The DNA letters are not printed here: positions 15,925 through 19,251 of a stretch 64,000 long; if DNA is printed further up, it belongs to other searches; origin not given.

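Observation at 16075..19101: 1008-aa orphan protein next to the Type III RM system, with a possible degenerate primase-polymerase N-terminus, a Cys cluster and a wHTH tail.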

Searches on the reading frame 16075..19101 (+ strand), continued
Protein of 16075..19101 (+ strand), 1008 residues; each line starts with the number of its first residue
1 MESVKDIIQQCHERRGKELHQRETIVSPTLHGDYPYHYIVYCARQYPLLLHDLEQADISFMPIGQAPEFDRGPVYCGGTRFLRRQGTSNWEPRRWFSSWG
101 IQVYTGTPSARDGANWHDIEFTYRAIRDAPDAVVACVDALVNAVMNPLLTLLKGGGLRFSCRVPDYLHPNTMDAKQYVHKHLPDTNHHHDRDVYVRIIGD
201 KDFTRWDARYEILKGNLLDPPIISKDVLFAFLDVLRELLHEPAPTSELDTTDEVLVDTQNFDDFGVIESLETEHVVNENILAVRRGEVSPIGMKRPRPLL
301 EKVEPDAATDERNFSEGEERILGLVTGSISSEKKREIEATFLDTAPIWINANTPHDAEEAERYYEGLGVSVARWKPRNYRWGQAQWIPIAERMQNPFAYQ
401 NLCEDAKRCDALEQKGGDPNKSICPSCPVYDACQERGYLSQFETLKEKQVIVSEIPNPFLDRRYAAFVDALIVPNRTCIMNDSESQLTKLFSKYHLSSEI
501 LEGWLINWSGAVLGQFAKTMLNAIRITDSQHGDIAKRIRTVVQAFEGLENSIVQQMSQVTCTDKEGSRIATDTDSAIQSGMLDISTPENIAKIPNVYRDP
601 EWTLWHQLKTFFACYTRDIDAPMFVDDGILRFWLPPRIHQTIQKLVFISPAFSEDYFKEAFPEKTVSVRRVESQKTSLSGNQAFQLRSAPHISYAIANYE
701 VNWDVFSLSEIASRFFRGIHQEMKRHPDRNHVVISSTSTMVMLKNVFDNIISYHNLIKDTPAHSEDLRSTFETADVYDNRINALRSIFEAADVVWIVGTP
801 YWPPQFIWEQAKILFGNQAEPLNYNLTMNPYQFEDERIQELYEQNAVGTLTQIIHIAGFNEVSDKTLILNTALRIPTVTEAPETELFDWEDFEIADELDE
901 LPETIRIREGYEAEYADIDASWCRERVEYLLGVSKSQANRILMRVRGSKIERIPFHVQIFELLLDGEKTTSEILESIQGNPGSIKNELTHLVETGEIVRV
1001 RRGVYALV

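Call 57: find_encoding_contigs(protein=P0180, flank=10000, max_places=2)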
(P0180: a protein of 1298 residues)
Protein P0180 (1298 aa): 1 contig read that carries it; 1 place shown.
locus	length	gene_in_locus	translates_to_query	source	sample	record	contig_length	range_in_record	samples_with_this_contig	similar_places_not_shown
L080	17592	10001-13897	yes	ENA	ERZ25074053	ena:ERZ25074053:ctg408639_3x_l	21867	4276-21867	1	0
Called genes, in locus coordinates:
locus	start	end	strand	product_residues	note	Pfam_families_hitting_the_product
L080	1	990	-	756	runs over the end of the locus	PF01835:MG2 (faint), PF02369:Big_1 (weak), PF17789:MG4 (faint), PF18962:Por_Secre_tail (faint), PF02369:Big_1, PF09134:Invasin_D3, PF02369:Big_1, PF13860:FlgD_ig, +1 more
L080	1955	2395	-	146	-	PF02369:Big_1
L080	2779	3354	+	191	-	PF13613:HTH_Tnp_4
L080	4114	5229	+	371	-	-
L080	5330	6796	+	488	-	-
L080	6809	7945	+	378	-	PF13481:AAA_25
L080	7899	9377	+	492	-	-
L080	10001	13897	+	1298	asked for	PF08800:BT4734-like_N, PF08707:PriCT_2, PF13338:AbiEi_4 (faint)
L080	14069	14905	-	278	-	-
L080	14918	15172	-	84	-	-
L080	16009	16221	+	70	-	-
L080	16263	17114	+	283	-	-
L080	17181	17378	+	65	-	-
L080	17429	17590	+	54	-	?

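Call 58: find_encoding_contigs(protein=P0161, flank=10000, max_places=2)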
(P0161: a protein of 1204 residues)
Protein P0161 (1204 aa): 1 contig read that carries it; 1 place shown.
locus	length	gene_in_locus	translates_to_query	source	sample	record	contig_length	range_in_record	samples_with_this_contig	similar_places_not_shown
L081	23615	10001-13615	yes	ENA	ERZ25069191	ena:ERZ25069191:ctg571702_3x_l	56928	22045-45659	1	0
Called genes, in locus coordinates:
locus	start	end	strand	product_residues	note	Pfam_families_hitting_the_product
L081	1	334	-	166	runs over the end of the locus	-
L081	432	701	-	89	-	-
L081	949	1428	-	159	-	PF05656:DUF805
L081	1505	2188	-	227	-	-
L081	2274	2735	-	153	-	-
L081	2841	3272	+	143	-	-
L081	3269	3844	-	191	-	PF04480:DUF559, PF18741:MTES_1575 (weak)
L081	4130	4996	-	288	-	-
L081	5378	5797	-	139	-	-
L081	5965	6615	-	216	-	-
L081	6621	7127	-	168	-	-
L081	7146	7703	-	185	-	PF08937:ThsB_TIR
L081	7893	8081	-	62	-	PF01402:RHH_1 (faint)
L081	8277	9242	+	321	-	PF02899:Phage_int_SAM_1 (faint), PF00589:Phage_integrase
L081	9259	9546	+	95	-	-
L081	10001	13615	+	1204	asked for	-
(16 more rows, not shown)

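Call 59: find_encoding_contigs(protein=P0276, flank=10000, max_places=2)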
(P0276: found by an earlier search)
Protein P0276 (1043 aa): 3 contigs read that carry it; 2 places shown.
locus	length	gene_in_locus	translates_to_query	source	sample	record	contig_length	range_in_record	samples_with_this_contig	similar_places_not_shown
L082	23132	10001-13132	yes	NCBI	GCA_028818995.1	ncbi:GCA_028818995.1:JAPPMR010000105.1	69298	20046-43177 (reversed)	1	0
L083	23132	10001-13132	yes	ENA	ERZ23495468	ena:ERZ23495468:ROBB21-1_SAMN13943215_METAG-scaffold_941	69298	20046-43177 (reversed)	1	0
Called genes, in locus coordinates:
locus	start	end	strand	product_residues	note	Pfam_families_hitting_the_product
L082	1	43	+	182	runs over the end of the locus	-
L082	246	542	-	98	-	-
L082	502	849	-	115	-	PF00665:rve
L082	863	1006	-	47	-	-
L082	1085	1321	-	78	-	PF01527:HTH_Tnp_1, PF13542:HTH_Tnp_ISL3 (weak), PF13518:HTH_28 (weak)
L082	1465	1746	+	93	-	-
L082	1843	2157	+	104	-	-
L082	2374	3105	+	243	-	-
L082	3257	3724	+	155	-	-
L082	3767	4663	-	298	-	-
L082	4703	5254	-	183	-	PF28043:KwaA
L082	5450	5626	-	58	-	-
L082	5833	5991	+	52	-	-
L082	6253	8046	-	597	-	PF00092:VWA, PF13519:VWA_2 (faint), PF25106:VWA_4 (faint), PF00092:VWA (weak)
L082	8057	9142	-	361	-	PF00515:TPR_1 (weak), PF07719:TPR_2, PF13414:TPR_11, PF13424:TPR_12 (weak), PF13428:TPR_14 (weak), PF13432:TPR_16, PF14559:TPR_19, PF14559:TPR_19, +9 more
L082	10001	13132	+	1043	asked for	-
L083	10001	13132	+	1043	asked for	-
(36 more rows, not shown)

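Call 60: find_encoding_contigs(protein=P0292, flank=10000, max_places=2)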
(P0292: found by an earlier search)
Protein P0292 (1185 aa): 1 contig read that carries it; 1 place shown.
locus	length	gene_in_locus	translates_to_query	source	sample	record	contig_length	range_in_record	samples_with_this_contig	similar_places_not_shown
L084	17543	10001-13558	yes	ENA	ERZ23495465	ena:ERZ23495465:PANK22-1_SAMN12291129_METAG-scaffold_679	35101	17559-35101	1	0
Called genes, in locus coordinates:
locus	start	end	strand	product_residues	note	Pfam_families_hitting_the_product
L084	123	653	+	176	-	-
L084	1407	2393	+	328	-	-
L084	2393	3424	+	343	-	PF01555:N6_N4_Mtase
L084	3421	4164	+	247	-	PF00589:Phage_integrase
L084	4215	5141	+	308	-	PF10987:DUF2806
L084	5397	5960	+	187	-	-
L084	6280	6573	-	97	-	-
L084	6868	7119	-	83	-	-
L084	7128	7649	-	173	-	PF00665:rve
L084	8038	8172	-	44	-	PF01527:HTH_Tnp_1, PF13518:HTH_28 (weak)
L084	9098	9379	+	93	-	-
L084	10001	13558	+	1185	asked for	-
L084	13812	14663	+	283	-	-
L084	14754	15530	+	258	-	-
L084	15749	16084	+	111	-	-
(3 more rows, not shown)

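Call 61: find_encoding_contigs(protein=P0185, flank=10000, max_places=2)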
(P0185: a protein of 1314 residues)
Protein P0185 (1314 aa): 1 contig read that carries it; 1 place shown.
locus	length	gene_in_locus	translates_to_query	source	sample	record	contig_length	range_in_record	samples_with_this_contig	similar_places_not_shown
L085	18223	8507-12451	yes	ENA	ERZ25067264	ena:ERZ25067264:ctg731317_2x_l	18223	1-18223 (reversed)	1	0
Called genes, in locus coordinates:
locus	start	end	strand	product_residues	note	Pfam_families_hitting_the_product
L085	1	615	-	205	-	?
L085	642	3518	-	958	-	PF23952:LRR_EndoS (faint), PF12799:LRR_4 (weak), PF13855:LRR_8 (weak), PF12799:LRR_4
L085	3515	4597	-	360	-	PF06067:DUF932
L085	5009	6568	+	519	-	PF00753:Lactamase_B, PF23023:Anti-Pycsar_Apyc1, PF12706:Lactamase_B_2, PF16661:Lactamase_B_6, PF10996:Beta-Casp, PF07521:RMMBL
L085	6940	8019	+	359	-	PF00392:GntR (faint), PF12802:MarR_2 (faint)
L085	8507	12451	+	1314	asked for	-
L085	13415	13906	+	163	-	-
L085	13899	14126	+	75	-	-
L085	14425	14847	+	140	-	PF06056:Terminase_5 (faint)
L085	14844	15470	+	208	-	PF00589:Phage_integrase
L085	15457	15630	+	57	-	-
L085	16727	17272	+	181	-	-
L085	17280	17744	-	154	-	-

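Call 72: search_solved_structures(query=A3, max_evalue=1, show_alignments=1)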
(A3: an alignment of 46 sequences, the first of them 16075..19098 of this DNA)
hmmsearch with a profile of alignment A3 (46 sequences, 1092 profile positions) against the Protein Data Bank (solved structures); distinct sequences matched with E-value up to 1: 93 (the best 60 are shown).
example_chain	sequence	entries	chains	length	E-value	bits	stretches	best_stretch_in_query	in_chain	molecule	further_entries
2lvs_A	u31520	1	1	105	0.00018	23.2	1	1037-1085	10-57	Putative uncharacterized protein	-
7bhy_A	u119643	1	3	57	0.00076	21.1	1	1029-1076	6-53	Deoxyribonucleoside regulator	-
3kx2_B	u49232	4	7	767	0.0019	19.8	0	744-764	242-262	Pre-mRNA-splicing factor ATP-dependent RNA helicase PRP43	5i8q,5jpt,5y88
2xau_A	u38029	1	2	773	0.002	19.8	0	744-764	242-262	PRE-MRNA-SPLICING FACTOR ATP-DEPENDENT RNA HELICASE PRP43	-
5vhe_A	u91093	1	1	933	0.002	19.7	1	335-414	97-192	DEAH (Asp-Glu-Ala-His) box polypeptide 36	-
8rdy_A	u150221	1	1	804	0.0023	19.6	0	744-764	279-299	Pre-mRNA-splicing factor ATP-dependent RNA helicase PRP43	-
6up2_A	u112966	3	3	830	0.0042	18.7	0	365-417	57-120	Dhx36 protein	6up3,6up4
8vv2_A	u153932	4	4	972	0.0046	18.6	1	336-415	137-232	ATP-dependent DNA/RNA helicase DHX36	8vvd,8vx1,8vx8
8ro0_B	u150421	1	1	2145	0.0049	18.4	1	316-469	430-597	U5 small nuclear ribonucleoprotein 200 kDa helicase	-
5vha_A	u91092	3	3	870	0.0067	18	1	341-415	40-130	DEAH (Asp-Glu-Ala-His) box polypeptide 36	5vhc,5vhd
2r0q_C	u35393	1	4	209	0.0074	17.9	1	984-1068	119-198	Putative transposon Tn552 DNA-invertase bin3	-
7bqb_A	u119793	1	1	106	0.0089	17.6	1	1002-1076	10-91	NF6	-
2m8e_A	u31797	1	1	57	0.011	17.2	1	1028-1076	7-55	SLEEPING BEAUTY TRANSPOSASE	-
1je8_A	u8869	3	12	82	0.013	17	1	1031-1081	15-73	Nitrate/Nitrite Response Regulator Protein NARL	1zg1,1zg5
1y0u_A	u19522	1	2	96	0.015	16.8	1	1034-1079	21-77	arsenical resistance operon repressor, putative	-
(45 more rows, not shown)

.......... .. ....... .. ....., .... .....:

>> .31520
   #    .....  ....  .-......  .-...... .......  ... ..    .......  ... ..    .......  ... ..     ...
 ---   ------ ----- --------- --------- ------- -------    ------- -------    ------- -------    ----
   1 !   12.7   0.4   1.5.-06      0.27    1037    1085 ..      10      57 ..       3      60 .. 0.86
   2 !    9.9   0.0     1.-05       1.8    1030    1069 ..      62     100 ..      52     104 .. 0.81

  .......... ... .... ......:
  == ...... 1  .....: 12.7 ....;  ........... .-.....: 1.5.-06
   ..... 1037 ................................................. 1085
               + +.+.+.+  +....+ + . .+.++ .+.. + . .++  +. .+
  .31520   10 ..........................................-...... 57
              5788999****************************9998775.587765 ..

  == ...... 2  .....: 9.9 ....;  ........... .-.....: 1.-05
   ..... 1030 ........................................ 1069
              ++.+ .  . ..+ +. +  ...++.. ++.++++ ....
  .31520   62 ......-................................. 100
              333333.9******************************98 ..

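Call 77: search_dna_similar(query=P0161, collection=plasmids, mode=protein, max_evalue=0.001, max_rows=15)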
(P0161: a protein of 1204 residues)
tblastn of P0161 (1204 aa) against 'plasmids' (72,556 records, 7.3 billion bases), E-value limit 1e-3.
No match.

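Call 78: search_dna_similar(query=P0161, collection=phages, mode=protein, max_evalue=0.001, max_rows=15)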
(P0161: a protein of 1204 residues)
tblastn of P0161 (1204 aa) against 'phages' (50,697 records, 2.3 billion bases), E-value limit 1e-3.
No match.

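Call 80: find_related_loci(query=P0161, collection=viral_contigs, flank=8000)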
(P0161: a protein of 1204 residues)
Query P0161 (1204 aa) in viral_contigs; peptide patterns used: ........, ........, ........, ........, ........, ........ (x = any residue, [..] = any of these).
1 stretches matched a pattern, but none encodes a relative of the query by tblastn (E <= 1e-3).

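Call 81: find_related_loci(query=A1, collection=viral_contigs, flank=8000)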
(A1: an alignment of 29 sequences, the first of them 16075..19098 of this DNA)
Query A1 (1008 aa) in viral_contigs; peptide patterns used: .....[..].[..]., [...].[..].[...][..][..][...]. (x = any residue, [..] = any of these).
21 stretches matched a pattern, but none encodes a relative of the query by tblastn (E <= 1e-3).

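Call 91: find_homologous_proteins(query=P0161, max_evalue=0.00001)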
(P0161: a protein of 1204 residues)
Query P0161 (1204 aa): 45 proteins with E <= 0.00001 among 5067 candidates.
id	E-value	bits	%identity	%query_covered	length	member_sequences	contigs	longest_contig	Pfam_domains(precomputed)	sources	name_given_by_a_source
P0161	0.0e+0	2797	100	100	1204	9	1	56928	-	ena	-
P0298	0.0e+0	2249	89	90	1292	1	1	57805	PF13338.13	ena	-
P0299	0.0e+0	2101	83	89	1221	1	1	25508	-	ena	-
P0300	0.0e+0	1854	75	89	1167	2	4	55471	-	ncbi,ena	-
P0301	0.0e+0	1809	74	87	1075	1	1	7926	-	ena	-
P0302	0.0e+0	1806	74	87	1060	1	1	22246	-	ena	-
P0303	0.0e+0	1513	62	87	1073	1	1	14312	PF12802.14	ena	-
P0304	0.0e+0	1256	77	60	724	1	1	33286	-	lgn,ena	-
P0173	1.3e-292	992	57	67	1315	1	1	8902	-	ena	-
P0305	2.6e-241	822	50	64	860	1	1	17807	PF13338.13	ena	-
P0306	2.5e-239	815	48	65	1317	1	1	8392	PF08707.17,PF08800.16,PF13338.13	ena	-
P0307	5.6e-238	811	49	64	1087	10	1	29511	PF08707.17,PF08800.16,PF13338.13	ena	-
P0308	2.5e-234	799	51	63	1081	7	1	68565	PF08707.17,PF08800.16,PF13338.13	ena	-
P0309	2.0e-233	796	49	63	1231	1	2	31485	PF13338.13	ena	-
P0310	5.0e-232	791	50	63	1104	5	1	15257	PF08707.17,PF13338.13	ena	-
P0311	3.2e-222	759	45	66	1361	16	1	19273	PF08707.17,PF08800.16,PF13338.13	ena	-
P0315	7.0e-138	479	60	25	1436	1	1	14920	PF13384.13,PF13338.13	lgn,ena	-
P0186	7.8e-132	459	33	71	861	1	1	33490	-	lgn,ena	-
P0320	8.1e-91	323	50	25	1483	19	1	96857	-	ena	-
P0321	4.8e-78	281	43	27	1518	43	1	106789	-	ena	-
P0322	2.1e-77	279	48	25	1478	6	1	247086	PF00270.36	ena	-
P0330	3.4e-67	245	27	75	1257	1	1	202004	-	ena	-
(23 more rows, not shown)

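Call 92: list_cluster_members(proteins=[P0300, P0308, P0311, P0321, P0322, P0330, P0320, P0298, P0307, P0186])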
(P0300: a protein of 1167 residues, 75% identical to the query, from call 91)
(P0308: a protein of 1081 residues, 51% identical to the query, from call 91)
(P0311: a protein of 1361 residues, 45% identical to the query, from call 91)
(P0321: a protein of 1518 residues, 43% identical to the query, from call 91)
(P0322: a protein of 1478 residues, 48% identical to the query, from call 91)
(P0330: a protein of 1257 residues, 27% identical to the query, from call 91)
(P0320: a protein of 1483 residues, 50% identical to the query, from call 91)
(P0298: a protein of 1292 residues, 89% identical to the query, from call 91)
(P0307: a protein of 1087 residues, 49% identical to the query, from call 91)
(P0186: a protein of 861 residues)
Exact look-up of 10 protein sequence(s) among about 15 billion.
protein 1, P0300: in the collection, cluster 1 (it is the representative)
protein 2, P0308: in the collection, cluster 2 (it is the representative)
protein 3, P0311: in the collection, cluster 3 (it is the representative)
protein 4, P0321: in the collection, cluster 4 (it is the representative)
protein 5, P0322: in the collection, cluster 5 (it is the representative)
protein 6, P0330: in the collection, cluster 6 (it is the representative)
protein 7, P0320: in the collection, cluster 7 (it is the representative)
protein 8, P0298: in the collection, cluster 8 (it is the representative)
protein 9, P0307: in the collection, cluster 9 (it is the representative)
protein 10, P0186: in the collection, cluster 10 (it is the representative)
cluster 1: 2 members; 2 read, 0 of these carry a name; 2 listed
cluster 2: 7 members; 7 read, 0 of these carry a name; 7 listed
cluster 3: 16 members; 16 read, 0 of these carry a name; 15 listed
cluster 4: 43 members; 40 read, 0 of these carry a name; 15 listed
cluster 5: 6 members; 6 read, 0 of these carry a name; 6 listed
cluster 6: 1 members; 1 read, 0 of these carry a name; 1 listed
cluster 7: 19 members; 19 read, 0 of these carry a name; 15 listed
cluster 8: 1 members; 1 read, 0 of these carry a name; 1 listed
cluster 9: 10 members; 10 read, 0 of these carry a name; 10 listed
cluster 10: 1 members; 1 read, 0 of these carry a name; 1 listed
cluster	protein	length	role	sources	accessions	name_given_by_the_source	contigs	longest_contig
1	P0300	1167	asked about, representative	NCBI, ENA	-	-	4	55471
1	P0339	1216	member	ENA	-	-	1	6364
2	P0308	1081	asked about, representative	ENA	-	-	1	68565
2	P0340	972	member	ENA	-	-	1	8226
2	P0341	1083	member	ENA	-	-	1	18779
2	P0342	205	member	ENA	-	-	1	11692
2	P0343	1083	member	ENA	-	-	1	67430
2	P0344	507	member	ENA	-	-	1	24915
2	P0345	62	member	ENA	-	-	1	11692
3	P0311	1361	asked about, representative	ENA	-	-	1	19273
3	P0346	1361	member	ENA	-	-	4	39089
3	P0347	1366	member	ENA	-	-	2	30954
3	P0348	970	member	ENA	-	-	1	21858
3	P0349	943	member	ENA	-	-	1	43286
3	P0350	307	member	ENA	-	-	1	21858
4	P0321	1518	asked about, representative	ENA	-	-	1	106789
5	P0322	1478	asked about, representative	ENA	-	-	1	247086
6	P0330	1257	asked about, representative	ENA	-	-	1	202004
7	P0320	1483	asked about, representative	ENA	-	-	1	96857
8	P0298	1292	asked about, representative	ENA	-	-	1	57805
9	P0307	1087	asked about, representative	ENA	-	-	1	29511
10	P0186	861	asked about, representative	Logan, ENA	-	-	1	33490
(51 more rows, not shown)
